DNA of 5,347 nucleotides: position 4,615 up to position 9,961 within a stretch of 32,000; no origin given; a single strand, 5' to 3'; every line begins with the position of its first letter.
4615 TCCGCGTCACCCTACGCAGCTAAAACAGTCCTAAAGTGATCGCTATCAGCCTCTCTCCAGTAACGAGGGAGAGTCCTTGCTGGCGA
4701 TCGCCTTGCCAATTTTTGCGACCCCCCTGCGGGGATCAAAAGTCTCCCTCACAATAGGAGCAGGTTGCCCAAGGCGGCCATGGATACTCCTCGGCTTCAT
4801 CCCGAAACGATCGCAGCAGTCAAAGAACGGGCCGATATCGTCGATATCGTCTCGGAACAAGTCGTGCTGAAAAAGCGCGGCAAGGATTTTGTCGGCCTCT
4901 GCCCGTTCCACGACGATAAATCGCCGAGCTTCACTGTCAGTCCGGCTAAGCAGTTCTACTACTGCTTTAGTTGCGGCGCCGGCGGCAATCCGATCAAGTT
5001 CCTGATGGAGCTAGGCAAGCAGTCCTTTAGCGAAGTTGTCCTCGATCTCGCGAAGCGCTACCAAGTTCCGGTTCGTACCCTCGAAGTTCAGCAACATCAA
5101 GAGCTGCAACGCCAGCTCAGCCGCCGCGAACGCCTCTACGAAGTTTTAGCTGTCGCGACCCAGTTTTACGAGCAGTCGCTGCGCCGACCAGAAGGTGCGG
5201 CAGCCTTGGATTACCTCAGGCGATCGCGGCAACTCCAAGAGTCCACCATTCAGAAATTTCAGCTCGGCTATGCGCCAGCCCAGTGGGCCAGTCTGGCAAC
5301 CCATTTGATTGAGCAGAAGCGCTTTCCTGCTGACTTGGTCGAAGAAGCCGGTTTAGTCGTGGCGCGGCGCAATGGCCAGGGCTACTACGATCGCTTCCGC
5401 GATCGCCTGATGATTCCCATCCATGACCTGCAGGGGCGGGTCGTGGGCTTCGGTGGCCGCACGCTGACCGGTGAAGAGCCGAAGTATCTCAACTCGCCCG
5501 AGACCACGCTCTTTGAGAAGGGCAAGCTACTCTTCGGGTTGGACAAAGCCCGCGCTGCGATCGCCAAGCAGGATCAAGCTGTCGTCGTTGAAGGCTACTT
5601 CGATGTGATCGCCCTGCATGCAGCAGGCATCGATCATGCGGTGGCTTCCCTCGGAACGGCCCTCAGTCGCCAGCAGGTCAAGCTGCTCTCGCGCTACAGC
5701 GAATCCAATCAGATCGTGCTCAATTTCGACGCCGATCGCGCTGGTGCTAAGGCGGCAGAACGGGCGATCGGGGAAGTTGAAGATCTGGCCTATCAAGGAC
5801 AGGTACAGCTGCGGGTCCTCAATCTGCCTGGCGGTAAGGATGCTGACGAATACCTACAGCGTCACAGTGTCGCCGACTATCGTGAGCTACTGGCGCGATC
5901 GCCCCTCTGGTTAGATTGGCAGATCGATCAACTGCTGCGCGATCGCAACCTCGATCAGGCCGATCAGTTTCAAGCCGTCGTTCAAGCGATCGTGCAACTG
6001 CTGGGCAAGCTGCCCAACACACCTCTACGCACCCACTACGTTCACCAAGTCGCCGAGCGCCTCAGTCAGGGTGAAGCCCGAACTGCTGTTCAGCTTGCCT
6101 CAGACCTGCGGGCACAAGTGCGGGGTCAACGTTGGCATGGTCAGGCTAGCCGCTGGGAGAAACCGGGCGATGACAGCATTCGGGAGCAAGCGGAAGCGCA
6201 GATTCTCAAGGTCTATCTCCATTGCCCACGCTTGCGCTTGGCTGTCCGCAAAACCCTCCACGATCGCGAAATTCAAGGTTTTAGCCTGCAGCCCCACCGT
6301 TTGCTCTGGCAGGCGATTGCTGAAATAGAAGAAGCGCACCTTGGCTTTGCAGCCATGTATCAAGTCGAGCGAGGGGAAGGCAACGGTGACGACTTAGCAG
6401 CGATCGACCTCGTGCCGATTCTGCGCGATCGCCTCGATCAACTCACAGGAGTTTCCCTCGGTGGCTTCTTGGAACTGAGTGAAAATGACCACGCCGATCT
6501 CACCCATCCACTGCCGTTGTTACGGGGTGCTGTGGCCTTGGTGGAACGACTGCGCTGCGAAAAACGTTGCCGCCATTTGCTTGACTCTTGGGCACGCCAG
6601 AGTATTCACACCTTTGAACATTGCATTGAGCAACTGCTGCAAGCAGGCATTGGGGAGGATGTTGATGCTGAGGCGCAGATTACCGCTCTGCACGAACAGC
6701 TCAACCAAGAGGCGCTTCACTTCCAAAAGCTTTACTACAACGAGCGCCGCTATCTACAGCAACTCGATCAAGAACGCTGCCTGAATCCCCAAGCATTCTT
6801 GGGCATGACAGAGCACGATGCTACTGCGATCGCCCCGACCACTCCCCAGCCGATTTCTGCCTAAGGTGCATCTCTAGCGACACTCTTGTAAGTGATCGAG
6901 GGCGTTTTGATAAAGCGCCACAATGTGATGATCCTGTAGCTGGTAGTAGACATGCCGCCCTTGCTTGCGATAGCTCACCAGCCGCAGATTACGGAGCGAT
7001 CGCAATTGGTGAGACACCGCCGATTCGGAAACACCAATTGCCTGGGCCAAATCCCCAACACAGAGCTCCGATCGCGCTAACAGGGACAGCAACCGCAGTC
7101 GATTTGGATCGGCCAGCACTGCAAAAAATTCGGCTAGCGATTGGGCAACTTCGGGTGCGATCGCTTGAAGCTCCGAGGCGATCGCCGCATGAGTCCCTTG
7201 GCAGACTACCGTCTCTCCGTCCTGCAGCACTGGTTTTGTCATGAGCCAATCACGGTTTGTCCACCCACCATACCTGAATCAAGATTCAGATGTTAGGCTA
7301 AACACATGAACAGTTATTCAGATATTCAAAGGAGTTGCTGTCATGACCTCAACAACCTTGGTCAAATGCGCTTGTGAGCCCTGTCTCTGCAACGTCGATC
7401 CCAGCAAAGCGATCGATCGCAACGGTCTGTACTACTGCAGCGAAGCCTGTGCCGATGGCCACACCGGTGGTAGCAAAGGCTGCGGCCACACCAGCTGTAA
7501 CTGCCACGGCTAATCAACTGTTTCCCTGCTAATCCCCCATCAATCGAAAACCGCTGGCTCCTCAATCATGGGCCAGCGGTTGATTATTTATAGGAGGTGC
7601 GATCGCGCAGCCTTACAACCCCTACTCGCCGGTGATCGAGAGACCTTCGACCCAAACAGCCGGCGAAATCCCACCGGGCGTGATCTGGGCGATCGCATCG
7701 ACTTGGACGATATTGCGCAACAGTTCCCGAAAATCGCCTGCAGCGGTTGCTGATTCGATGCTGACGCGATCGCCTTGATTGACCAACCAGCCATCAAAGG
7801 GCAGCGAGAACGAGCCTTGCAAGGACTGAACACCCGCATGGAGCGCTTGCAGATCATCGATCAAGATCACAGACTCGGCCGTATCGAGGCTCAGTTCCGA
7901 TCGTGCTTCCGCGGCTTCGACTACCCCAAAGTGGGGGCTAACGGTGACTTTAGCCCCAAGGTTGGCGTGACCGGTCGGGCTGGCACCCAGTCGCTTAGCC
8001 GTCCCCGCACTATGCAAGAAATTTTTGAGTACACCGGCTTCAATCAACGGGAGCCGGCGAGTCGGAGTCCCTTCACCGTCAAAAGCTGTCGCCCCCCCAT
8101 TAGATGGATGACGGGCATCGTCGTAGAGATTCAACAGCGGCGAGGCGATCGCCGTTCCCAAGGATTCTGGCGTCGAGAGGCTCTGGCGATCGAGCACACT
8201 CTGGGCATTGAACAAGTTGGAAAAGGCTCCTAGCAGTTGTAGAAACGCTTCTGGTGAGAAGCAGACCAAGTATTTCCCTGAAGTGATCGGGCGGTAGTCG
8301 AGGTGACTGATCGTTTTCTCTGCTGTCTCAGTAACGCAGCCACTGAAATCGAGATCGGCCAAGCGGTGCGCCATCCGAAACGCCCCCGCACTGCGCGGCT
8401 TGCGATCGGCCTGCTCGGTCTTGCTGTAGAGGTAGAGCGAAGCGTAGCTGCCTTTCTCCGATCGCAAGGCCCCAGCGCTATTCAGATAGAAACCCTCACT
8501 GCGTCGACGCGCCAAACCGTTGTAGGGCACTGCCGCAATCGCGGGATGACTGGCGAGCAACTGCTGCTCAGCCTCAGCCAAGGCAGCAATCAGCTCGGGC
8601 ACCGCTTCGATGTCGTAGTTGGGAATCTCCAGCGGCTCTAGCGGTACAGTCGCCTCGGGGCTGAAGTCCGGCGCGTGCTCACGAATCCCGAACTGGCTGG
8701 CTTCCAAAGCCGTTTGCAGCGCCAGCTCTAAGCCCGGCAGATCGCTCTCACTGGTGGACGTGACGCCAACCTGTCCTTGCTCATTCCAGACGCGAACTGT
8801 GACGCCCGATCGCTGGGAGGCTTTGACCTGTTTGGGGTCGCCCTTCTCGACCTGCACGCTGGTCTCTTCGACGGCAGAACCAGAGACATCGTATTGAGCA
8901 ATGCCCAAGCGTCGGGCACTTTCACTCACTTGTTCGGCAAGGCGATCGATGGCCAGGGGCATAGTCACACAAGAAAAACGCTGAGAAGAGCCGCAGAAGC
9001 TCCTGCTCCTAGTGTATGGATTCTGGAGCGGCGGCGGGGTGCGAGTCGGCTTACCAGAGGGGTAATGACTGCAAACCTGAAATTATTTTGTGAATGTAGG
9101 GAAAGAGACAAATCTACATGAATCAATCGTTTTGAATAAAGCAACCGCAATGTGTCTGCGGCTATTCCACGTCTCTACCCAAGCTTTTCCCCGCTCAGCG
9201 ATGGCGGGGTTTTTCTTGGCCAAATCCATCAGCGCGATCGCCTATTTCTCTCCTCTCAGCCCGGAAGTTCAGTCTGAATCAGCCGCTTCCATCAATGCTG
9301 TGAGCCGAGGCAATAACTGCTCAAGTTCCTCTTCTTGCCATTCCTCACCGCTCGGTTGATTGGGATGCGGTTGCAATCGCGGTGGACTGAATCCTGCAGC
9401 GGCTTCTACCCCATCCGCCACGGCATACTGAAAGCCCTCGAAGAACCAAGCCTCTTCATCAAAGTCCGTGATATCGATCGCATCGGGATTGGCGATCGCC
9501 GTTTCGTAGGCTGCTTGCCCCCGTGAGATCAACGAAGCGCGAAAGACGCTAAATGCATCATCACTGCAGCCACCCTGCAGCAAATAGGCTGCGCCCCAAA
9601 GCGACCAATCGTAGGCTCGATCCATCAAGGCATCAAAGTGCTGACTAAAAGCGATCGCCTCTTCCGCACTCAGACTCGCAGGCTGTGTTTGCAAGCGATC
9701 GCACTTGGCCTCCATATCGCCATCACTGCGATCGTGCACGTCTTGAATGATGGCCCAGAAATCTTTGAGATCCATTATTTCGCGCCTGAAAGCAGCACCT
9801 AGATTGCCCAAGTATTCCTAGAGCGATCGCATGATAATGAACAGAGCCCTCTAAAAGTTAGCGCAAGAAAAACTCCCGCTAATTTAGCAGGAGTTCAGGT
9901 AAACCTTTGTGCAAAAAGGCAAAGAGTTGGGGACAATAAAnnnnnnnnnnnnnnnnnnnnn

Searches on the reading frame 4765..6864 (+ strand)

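Call 35: search_protein_families(library=pfam, proteins=[window:4765-6864:+], max_evalue=0.001)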
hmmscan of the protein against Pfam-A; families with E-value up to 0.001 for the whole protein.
window:4765-6864:+ (699 aa): 7 families
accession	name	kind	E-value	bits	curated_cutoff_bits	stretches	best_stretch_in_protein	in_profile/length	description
PF08275.17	DNAG_N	-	1.6e-42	145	26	1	134-263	1-128/128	DNA primase catalytic core, N-terminal domain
PF01807.25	Zn_ribbon_DnaG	-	6e-37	125.8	24.9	1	13-104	3-94/98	CHC2 zinc finger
PF13155.12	Toprim_2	-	1.3e-23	83.6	22.1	1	273-364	1-88/88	Toprim-like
PF13662.12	Toprim_4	-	4e-19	69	25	1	271-350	2-82/85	Toprim domain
PF10410.14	DnaB_bind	-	6.6e-12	46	20.6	1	384-437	2-55/56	DnaB-helicase binding domain of primase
PF01751.28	Toprim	-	9.2e-12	45.4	23.1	1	272-341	2-83/96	Toprim domain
PF13362.12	Toprim_3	-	2.7e-06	28.2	27.2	1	272-368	2-93/95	Toprim domain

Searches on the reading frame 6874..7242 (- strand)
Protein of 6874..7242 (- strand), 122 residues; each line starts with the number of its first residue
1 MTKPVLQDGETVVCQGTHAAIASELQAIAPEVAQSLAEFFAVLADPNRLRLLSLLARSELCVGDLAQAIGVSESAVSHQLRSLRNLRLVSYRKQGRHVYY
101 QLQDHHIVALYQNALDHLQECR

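Call 35: search_protein_families(library=pfam, proteins=[window:6874-7242:-], max_evalue=0.001)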
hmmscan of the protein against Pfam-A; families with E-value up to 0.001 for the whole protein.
window:6874-7242:- (122 aa): 10 families
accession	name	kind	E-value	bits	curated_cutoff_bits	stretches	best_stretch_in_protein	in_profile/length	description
PF01022.26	HTH_5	-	3.9e-18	65.5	22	1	45-91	1-47/47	Bacterial regulatory protein, arsR family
PF12840.13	HTH_20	-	9.8e-08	32.3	27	1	43-89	1-48/51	Helix-turn-helix domain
PF12802.13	MarR_2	-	8.3e-06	26.3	27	1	46-95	5-56/61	MarR family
PF25212.1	HVO_A0114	-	7e-05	23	27.6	1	34-98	11-75/84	HVO_A0114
PF13412.12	HTH_24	-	0.00015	21.7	21.9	1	45-85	2-43/48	Winged helix-turn-helix DNA-binding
PF13545.12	HTH_Crp_2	-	0.00017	21.9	27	0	63-96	26-57/70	Crp-like helix-turn-helix domain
PF09339.16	HTH_IclR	-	0.00025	21.2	22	1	49-91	6-50/52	IclR helix-turn-helix domain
PF01978.25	TrmB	-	0.00057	20.1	25.6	1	52-100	15-63/68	Sugar-specific transcriptional regulator TrmB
PF02002.24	TFIIE_alpha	-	0.00073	19.8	22.9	0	51-117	19-91/105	TFIIE alpha subunit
PF08221.17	HTH_9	-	0.00078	19.9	23.4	0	53-92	21-60/62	RNA polymerase III subunit RPC82 helix-turn-helix domain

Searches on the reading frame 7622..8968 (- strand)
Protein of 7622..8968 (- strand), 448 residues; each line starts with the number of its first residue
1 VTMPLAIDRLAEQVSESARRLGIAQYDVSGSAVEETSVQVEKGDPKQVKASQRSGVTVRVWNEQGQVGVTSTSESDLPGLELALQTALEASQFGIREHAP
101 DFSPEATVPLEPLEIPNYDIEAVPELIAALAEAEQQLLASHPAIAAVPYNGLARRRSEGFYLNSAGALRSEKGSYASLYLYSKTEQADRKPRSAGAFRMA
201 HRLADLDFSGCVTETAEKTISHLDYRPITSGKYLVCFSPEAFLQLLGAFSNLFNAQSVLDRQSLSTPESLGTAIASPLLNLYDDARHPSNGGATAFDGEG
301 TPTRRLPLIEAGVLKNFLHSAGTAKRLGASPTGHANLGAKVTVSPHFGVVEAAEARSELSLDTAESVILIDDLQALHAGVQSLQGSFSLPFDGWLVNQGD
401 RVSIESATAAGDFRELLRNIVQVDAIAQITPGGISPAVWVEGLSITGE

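Call 35: search_protein_families(library=pfam, proteins=[window:7622-8968:-], max_evalue=0.001)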
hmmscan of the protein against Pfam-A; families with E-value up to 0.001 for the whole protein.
window:7622-8968:- (448 aa): 3 families
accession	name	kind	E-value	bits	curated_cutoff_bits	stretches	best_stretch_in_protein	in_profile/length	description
PF19289.4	PmbA_TldD_3rd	-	1.3e-48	165.5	22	1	230-447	1-220/220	PmbA/TldA metallopeptidase C-terminal domain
PF01523.21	PmbA_TldD_1st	-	2.8e-09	37.4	20.9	1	26-90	1-64/65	PmbA/TldA metallopeptidase domain 1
PF19290.4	PmbA_TldD_2nd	-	1.1e-08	35.9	20.9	1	124-223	9-109/109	PmbA/TldA metallopeptidase central domain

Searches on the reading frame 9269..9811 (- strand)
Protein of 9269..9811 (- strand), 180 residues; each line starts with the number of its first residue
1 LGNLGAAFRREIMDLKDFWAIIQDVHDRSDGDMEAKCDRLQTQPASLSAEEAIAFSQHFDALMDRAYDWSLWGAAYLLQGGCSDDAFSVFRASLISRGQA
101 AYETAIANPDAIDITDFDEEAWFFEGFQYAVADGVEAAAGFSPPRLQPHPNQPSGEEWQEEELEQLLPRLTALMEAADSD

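Call 5: search_protein_families(library=pfam, proteins=[window:9269-9811:-], max_evalue=0.1)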
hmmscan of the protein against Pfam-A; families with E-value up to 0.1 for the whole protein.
window:9269-9811:- (180 aa): 1 family
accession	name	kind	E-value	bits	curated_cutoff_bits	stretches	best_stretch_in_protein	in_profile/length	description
PF14024.11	DUF4240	-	4.5e-33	114.6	27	1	13-133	1-125/129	Protein of unknown function (DUF4240)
